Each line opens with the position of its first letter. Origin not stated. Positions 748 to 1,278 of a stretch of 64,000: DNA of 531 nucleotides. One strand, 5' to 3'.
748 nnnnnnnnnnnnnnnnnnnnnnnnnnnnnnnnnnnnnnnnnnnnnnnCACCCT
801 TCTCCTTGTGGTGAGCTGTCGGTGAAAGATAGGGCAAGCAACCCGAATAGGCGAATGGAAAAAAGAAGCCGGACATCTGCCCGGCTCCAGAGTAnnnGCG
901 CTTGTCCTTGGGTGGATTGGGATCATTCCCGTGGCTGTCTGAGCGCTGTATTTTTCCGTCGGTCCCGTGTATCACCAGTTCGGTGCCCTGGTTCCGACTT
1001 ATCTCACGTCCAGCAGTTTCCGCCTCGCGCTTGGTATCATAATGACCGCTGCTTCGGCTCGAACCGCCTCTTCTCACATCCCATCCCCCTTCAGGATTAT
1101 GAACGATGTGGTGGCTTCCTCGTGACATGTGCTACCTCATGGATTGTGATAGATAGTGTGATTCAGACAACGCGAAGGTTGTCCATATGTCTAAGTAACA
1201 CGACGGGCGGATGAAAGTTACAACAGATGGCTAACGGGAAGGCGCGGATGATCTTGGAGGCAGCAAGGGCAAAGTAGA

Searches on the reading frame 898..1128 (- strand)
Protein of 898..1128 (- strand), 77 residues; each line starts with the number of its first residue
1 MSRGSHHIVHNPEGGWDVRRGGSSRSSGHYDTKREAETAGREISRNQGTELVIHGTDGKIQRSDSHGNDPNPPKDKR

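Call 5: search_protein_families(library=pfam, proteins=[window:898-1128:-], max_evalue=1)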
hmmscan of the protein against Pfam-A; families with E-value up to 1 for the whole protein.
window:898-1128:- (77 aa): 1 family
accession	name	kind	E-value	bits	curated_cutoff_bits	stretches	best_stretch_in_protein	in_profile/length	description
PF09954.14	DUF2188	-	2.4e-21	76.1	22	1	6-66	1-62/62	Uncharacterized protein conserved in bacteria (DUF2188)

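Call 6: search_protein_families(library=padloc, proteins=[window:898-1128:-], max_evalue=1)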
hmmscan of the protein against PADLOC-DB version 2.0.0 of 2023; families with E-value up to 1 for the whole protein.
window:898-1128:- (77 aa): 2 families
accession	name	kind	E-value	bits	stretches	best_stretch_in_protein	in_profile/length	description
PDLC04941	PDC-S16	-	2e-34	116.2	1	1-74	1-74/75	-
PDLC04942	PDC-S16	-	2.1e-34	116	1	1-74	1-74/75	-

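Call 7: search_protein_families(library=ncbifam, proteins=[window:898-1128:-], max_evalue=1)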
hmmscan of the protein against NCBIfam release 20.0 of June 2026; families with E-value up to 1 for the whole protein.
window:898-1128:- (77 aa): 0 families

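Call 8: search_protein_families(library=phrogs, proteins=[window:898-1128:-], max_evalue=0.1)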
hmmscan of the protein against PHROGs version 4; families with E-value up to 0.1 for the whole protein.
window:898-1128:- (77 aa): 2 families
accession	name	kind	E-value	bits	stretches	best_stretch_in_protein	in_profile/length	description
phrog_3220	-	unknown function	1.3e-26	93.6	1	5-75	4-74/74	-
phrog_22338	-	unknown function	5.6e-08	34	1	11-74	141-206/207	-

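Call 39: find_homologous_proteins(query=window:898-1128:-, max_evalue=0.001)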
Query window:898-1128:- (77 aa): 967 proteins with E <= 0.001 among 968 candidates; the best 120 are listed.
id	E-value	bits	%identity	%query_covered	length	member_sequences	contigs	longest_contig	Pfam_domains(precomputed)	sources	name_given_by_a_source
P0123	2.6e-41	157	95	100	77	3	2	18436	PF09954.15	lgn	-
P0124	1.7e-36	142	82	100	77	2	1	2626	PF09954.15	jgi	jgi:Uncharacterized protein conserved in bacteria (DUF2188)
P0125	2.0e-34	135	82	94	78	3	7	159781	PF09954.15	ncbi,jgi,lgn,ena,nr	ncbi:MAG TPA: DUF2188 domain-containing protein [Candidatus Cloacimonadota bacterium]|nr:DUF2188 dom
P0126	3.5e-34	134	79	100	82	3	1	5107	PF09954.15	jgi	jgi:hypothetical protein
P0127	1.0e-33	133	78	99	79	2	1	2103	PF09954.15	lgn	-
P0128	2.0e-33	132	81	91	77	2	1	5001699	PF09954.15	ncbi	-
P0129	2.1e-33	132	78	99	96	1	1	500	PF09954.15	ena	-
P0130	3.5e-33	131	75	99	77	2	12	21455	PF09954.15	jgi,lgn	-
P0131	5.0e-33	131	78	100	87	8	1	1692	PF09954.15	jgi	-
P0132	5.1e-33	131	82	96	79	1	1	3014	PF09954.15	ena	-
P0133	1.3e-32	129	76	97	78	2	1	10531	PF09954.15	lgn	-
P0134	1.4e-32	129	74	100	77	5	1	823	PF09954.15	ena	-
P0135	1.7e-32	129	78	100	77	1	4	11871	PF09954.15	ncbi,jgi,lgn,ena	-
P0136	1.7e-32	129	75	100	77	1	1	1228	PF09954.15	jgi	jgi:hypothetical protein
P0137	2.1e-32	129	75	99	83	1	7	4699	PF09954.15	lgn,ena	-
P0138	2.3e-32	128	74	99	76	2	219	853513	PF09954.15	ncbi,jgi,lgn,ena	-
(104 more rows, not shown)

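Call 57: find_related_loci(query=window:898-1128:-, collection=viral_contigs, flank=6000)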
Query window:898-1128:- (77 aa) in viral_contigs; peptide patterns used: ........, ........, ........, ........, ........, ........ (x = any residue, [..] = any of these).
19 stretches matched a pattern; 9 encode a relative of the query (tblastn E <= 1e-3); 9 distinct loci.
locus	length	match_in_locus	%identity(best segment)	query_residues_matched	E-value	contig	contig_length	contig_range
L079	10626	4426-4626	69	4-70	1e-28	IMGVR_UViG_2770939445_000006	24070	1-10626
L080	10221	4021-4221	69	4-70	1e-28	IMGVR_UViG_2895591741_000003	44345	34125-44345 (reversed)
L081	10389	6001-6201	72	4-70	2e-28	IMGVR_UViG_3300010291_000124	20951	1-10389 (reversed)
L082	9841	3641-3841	69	4-70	9e-28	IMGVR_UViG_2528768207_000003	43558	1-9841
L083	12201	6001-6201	69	4-70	9e-28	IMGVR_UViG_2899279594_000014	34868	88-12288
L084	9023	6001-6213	61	5-74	2e-25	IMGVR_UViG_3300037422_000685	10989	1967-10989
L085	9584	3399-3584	56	13-74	4e-19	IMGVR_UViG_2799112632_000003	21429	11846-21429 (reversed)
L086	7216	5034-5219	56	13-74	4e-19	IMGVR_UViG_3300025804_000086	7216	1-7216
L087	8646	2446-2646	47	7-74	1e-18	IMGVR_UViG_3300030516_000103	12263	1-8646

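Call 65: find_encoding_contigs(protein=P0138, flank=6000, max_places=6)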
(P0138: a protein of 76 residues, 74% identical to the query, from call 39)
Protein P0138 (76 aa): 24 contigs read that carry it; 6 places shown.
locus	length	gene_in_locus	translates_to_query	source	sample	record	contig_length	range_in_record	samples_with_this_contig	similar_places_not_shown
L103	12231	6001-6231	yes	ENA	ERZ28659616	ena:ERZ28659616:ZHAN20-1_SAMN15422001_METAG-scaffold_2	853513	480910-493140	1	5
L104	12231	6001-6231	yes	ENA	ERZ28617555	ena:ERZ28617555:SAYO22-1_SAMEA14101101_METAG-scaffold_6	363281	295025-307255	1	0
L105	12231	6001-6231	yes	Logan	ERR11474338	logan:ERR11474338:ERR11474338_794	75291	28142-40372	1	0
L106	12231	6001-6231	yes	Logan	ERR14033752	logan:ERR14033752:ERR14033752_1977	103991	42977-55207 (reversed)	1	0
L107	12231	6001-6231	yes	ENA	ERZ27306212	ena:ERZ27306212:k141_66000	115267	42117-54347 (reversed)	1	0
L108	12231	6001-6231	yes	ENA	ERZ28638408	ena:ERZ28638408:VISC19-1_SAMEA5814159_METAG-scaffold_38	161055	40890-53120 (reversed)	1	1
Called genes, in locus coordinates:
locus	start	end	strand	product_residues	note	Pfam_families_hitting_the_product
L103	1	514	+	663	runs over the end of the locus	PF00476:DNA_pol_A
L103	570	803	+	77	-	PF20612:SHOCT_2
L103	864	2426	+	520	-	PF00239:Resolvase, PF07508:Recombinase, PF13408:Zn_ribbon_recom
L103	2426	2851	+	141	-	-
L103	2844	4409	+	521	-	PF00239:Resolvase, PF07508:Recombinase, PF13408:Zn_ribbon_recom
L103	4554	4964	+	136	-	-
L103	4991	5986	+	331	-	PF13274:SocA_Panacea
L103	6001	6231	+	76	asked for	PF09954:DUF2188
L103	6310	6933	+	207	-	PF19503:DUF6037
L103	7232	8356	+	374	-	PF04055:Radical_SAM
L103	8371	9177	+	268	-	PF00588:SpoU_methylase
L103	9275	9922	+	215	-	PF00302:CAT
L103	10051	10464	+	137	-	PF00892:EamA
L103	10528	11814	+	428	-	PF03313:SDH_alpha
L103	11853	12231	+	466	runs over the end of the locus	-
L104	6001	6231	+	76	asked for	PF09954:DUF2188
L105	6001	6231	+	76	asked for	PF09954:DUF2188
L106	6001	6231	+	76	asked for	PF09954:DUF2188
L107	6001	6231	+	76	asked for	PF09954:DUF2188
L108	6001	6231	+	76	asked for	PF09954:DUF2188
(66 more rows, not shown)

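Call 66: find_encoding_contigs(protein=P0125, flank=6000, max_places=4)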
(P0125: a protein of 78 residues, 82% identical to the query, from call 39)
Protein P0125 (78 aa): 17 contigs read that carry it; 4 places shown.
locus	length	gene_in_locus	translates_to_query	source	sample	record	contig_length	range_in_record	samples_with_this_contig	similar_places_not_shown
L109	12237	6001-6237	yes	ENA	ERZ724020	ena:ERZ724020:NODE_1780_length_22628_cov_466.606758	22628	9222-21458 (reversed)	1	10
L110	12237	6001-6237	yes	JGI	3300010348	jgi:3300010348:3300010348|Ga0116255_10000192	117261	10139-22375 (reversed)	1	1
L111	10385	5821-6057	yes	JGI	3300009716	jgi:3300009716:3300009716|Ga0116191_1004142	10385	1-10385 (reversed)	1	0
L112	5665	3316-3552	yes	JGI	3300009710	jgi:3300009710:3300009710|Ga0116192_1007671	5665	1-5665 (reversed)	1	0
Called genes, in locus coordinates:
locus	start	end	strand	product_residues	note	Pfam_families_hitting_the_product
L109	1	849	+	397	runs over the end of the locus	PF00005:ABC_tran, PF13304:AAA_21 (faint), PF08402:TOBE_2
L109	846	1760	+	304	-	PF00528:BPD_transp_1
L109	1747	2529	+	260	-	PF00528:BPD_transp_1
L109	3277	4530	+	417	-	-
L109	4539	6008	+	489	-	-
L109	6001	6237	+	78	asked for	PF09954:DUF2188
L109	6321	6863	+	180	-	-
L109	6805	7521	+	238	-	-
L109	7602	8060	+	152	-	-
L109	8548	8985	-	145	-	PF01668:SmpB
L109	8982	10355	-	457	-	PF01979:Amidohydro_1, PF07969:Amidohydro_3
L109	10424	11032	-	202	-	PF00174:Oxidored_molyb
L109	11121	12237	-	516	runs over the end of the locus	PF03853:YjeF_N, PF01256:Carb_kinase, PF08543:Phos_pyr_kin (weak)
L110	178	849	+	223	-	-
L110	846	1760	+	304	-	PF00528:BPD_transp_1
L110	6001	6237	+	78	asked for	PF09954:DUF2188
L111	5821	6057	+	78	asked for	PF09954:DUF2188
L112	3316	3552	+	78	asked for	PF09954:DUF2188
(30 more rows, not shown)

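Call 67: search_solved_structures(query=window:898-1128:-, max_evalue=1, show_alignments=2)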
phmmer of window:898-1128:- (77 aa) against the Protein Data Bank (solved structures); distinct sequences matched with E-value up to 1: 0.

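Call 83: search_dna_similar(query=window:898-1128:-, collection=phages, mode=protein, max_rows=25, max_evalue=0.001)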
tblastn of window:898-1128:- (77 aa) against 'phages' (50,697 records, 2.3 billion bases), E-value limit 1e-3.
Records with a match: 24; places in all: 24; records where one place covers at least 80% of the query: 22.
Best place of each record, by identity: 60-80% 1; <60% 23.
By first word of the organism name: Streptococcus 18; Mycobacterium 2; Gordonia 2; Latilactobacillus 1; Lactobacillus 1.
By host as written in the record: Streptococcus pneumoniae 08B01757 2; Gordonia terrae CAG3 2; Latilactobacillus curvatus TMW 1.1381 1; Streptococcus pneumoniae 09B10874 1; Streptococcus pneumoniae, strain V22 1; Streptococcus infantarius infantarius_CJ18 1; Streptococcus mitis 1; Mycobacterium abscessus T48 1; and 14 more.
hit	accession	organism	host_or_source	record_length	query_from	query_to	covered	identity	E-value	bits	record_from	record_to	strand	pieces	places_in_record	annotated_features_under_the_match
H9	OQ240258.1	Latilactobacillus phage TMW 1.1381 P1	Latilactobacillus curvatus TMW 1.1381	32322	7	74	88%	60.3%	1e-17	81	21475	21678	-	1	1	ribbon-helix-helix DNA-binding domain protein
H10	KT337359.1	Streptococcus phage phiARI0468b-3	Streptococcus pneumoniae 09B10874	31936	5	74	91%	57.1%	2e-16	77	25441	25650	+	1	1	none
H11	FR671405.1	Streptococcus phage V22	Streptococcus pneumoniae, strain V22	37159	5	74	91%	57.1%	2e-16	77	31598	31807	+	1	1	scaffold 3 | Phage protein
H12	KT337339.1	Streptococcus phage phiARI0004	Streptococcus pneumoniae 08B01757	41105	5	74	91%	57.1%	2e-16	77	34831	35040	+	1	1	none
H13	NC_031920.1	Streptococcus phage phiARI0004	Streptococcus pneumoniae 08B01757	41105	5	74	91%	57.1%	2e-16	77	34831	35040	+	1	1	none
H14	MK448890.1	Streptococcus phage Javan264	Streptococcus infantarius ...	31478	6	74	90%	58.0%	2e-16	77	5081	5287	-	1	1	hypothetical protein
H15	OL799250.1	Streptococcus phage MissF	Streptococcus mitis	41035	6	69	83%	56.3%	3e-13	68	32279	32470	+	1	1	hypothetical protein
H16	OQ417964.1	Mycobacterium phage prophiT48-1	Mycobacterium abscessus T48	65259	5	74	91%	48.6%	2e-5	46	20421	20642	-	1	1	42: antitoxin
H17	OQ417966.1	Mycobacterium phage prophiT36-1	Mycobacterium abscessus T36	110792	5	74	91%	48.6%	2e-5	46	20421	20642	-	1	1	42: antitoxin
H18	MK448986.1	Streptococcus phage Javan570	Streptococcus suis GD-0063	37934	5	74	91%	48.6%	6e-13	67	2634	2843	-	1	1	hypothetical protein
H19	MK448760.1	Streptococcus phage Javan443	Streptococcus pseudoporcinus SS-607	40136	5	74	91%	47.1%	8e-13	67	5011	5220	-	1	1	none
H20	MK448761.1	Streptococcus phage Javan445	Streptococcus pseudoporcinus SS-662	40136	5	74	91%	47.1%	8e-13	67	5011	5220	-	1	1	none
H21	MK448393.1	Streptococcus satellite phage Javan276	Streptococcus iniae Si1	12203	6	74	90%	46.4%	2e-12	66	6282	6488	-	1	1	hypothetical protein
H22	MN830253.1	Lactobacillus phage JNU_P5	Lactobacillus fermentum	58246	15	76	81%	51.6%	1e-7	52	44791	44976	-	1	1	hypothetical protein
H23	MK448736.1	Streptococcus phage Javan35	Streptococcus agalactiae ERR126788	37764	5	74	91%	44.3%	8e-12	64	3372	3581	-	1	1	hypothetical protein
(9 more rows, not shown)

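Call 84: search_dna_similar(query=window:898-1128:-, collection=plasmids, mode=protein, max_rows=25, max_evalue=0.001)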
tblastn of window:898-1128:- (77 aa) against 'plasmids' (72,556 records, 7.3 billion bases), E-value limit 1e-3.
Records with a match: 453; places in all: 464; records where one place covers at least 80% of the query: 367.
Best place of each record, by identity: 60-80% 24; <60% 429.
By first word of the organism name: Klebsiella 342; Escherichia 22; Rhizobium 15; Agrobacterium 5; Cupriavidus 5; Pantoea 5; Pseudosulfitobacter 4; Sinorhizobium 4; Legionella 3; Thermus 3; and 38 more.
By predicted mobility (MOB-suite, as given by PLSDB): non-mobilizable 338; conjugative 95; mobilizable 20.
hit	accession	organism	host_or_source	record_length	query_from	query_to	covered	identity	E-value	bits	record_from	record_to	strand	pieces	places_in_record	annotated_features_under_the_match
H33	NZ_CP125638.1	Rhizobium leguminosarum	Phaseolus vulgaris,Pure culture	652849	5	74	91%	70.0%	1e-20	90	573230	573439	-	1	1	DUF2188 domain-containing protein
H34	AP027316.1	Sphingobium sp. TomMM15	-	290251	5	74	91%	70.0%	5e-19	86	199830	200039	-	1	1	hypothetical protein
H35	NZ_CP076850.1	Agrobacterium pusense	mixed culture,weathered tuff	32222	1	77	100%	62.3%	3e-20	89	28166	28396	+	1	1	DUF2188 domain-containing protein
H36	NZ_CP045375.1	Sulfitobacter sp. THAF37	pure culture,Surface of a polyethylene ...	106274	1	74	96%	63.2%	2e-17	81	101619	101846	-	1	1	DUF2188 domain-containing protein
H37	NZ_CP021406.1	Pacificitalea manganoxidans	cell culture,sediment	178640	1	74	96%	63.2%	2e-17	81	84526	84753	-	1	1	DUF2188 domain-containing protein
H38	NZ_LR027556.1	Tritonibacter mobilis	sea water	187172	1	74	96%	63.2%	2e-17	81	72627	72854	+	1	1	DUF2188 domain-containing protein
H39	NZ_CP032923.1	Agrobacterium tumefaciens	Euonymus sp.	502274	5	74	91%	65.7%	5e-19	86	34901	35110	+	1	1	DUF2188 domain-containing protein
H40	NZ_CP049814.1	Pontibrevibacter nitratireducens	-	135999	1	74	96%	61.8%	4e-17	80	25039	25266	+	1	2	DUF2188 domain-containing protein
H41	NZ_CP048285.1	Rhizobium leguminosarum bv. viciae 248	Fava bean,whole organism,nodules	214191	5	74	91%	64.3%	3e-20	89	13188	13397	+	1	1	DUF2188 domain-containing protein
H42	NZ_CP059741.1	Enterococcus faecium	Homo sapiens,blood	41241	6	74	90%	59.4%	1e-17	82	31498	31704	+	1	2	DUF2188 domain-containing protein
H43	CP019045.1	Halioglobus pacificus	Pure cultured ...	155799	1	74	96%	55.4%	3e-13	69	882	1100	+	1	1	record has no annotation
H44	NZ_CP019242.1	Rhodoferax antarcticus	Whole organism,environment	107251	3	74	94%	55.6%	6e-13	69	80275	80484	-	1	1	DUF2188 domain-containing protein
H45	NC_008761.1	Polaromonas naphthalenivorans CJ2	-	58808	3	74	94%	55.6%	7e-13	68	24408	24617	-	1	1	DUF2188 domain-containing protein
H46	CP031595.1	Marinibacterium anthonyi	Isolate culture,marine surface water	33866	1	74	96%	52.7%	5e-13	69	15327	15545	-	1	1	hypothetical protein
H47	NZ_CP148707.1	Clostridium perfringens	Dog,single cell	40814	5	74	91%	55.7%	6e-16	77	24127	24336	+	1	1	DUF2188 domain-containing protein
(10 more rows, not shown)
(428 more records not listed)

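Call 85: get_annotated_region(hit=H16, flank=3000)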
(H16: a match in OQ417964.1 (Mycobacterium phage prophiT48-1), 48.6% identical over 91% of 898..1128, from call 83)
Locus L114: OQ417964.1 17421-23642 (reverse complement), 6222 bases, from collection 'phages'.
description: Mycobacterium phage prophiT48-1, complete genome.
organism: Mycobacterium phage prophiT48-1 (NCBI taxid 3032458)
taxonomy: Viruses; Duplodnaviria; Heunggongvirae; Uroviricota; Caudoviricetes
host: Mycobacterium abscessus T48; source: -; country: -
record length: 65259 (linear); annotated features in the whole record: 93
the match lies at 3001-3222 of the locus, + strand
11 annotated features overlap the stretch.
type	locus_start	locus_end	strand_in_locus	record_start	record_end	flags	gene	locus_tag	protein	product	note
CDS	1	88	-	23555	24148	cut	46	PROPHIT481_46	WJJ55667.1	lipoprotein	lipoprotein LpqN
CDS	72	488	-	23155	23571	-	45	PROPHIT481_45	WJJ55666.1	oxidoreductase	-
CDS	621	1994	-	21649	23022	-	44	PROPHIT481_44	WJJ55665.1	hypothetical protein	-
CDS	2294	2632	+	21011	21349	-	43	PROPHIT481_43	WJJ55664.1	BrnT-like toxin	toxin in toxin/antitoxin system, BrnT-like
CDS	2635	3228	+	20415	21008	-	42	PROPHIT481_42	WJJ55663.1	antitoxin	antitoxin in toxin/antitoxin system_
CDS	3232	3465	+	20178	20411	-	41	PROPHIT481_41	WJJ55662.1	hypothetical protein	-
CDS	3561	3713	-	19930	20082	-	40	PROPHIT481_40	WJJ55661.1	hypothetical protein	-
CDS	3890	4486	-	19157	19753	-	39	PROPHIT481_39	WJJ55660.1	hypothetical protein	-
CDS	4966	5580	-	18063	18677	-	38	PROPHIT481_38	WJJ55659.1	resolvase/DNA invertase-like serine recombinase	-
CDS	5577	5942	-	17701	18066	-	37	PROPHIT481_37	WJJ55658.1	hypothetical protein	-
CDS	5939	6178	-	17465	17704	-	36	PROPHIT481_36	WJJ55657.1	hypothetical protein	-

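Call 86: get_annotated_region(hit=H23, flank=3500)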
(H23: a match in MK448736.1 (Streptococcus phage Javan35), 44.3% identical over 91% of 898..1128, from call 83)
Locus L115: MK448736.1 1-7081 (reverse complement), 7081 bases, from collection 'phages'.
description: Streptococcus phage Javan35, complete genome.
organism: Streptococcus phage Javan35 (NCBI taxid 2548120)
taxonomy: Viruses; Duplodnaviria; Heunggongvirae; Uroviricota; Caudoviricetes
host: Streptococcus agalactiae ERR126788; source: -; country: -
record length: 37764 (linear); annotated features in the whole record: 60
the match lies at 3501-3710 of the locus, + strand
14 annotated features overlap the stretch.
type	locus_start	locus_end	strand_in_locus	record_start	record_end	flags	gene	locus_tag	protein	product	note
CDS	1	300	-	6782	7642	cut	-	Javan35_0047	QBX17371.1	DNA replication protein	DNA replication protein DnaC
CDS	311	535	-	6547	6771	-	-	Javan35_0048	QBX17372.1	hypothetical protein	-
CDS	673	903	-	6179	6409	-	-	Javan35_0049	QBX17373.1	hypothetical protein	-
CDS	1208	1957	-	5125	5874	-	-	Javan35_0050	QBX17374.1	antirepressor protein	-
CDS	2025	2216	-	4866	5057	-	-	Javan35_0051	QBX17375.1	hypothetical protein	-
CDS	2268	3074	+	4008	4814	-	-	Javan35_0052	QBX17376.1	hypothetical protein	FIG01108380: hypothetical protein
CDS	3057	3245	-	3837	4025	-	-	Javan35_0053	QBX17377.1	hypothetical protein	-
CDS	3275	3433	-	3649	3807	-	-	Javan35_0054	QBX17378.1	hypothetical protein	FIG01115240: hypothetical protein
CDS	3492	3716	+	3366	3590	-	-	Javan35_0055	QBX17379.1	hypothetical protein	-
CDS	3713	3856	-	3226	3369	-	-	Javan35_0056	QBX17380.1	hypothetical protein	-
CDS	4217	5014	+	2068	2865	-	-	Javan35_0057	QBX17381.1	CI-like repressor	-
CDS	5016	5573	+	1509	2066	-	-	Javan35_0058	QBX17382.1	hypothetical protein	-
CDS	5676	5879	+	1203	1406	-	-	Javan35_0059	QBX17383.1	hypothetical protein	-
CDS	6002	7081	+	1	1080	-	-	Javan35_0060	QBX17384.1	integrase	-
